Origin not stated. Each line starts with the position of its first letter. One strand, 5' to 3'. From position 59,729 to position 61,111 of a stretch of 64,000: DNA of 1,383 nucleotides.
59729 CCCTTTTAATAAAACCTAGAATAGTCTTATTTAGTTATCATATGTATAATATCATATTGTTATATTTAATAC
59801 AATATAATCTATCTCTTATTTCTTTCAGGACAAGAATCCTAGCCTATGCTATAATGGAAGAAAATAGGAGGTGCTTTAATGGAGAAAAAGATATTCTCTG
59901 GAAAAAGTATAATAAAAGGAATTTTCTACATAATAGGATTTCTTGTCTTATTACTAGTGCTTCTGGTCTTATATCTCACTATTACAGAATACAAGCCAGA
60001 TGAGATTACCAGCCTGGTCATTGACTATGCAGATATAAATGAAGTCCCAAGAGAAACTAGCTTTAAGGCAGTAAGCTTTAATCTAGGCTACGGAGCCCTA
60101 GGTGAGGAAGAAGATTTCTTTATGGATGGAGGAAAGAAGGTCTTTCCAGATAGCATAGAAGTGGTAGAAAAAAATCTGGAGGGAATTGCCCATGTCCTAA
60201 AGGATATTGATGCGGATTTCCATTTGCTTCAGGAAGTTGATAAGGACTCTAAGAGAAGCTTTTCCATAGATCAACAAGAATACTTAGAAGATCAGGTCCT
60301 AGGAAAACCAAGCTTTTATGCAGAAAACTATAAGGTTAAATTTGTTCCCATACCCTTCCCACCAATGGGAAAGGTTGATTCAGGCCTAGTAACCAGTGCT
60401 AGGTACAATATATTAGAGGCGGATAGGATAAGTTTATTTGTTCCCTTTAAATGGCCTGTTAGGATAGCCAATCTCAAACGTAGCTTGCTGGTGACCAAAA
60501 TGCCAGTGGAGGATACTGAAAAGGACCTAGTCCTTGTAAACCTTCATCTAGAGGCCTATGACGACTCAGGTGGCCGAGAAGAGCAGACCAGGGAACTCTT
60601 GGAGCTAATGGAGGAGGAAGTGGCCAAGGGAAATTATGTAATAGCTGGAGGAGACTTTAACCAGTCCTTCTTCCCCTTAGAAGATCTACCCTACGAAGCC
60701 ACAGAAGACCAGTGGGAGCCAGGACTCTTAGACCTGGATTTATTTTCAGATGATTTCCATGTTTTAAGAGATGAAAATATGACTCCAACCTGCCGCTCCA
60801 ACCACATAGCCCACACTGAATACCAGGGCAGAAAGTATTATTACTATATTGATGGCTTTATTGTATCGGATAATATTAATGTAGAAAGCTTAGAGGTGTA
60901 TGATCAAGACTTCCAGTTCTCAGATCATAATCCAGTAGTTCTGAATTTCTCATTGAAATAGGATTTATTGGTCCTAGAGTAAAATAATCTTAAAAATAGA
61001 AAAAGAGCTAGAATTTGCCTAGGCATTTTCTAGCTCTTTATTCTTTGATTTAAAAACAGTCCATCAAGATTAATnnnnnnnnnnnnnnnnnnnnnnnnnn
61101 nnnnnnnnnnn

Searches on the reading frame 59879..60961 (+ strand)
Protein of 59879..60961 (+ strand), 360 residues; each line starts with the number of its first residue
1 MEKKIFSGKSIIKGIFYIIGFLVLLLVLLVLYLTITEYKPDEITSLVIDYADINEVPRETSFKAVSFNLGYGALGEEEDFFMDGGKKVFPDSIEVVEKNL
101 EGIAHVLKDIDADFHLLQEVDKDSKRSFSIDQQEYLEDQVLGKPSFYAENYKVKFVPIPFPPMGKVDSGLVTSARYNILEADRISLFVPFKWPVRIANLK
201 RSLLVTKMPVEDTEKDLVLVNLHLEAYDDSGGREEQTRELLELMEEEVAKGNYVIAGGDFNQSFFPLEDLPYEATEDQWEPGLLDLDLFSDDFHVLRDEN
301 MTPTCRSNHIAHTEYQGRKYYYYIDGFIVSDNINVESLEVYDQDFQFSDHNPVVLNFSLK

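Call 3: search_protein_families(library=pfam, proteins=[window:59879-60961:+], max_evalue=0.01)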
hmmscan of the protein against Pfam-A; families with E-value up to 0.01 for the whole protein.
window:59879-60961:+ (360 aa): 3 families
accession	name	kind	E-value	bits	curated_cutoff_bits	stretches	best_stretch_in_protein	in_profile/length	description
PF03372.29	Exo_endo_phos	-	9.1e-08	32.6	24.5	1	99-262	4-156/225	Endonuclease/Exonuclease/phosphatase family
PF22669.2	Exo_endo_phos2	-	5.3e-05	23.3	27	1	201-355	115-287/288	Endonuclease/Exonuclease/phosphatase family 2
PF14529.12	Exo_endo_phos_2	-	0.0022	18.3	27.4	0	239-353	20-116/117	Endonuclease-reverse transcriptase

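Call 41: search_protein_families(library=ncbifam, proteins=[window:59879-60961:+], max_evalue=0.00001)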
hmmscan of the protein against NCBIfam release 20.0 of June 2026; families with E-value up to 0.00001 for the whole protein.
window:59879-60961:+ (360 aa): 1 family
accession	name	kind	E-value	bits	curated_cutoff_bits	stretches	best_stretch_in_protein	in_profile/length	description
NF003842.0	PRK05421.1-4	equivalog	3.2e-08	33.3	144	0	198-261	126-186/259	endonuclease/exonuclease/phosphatase family protein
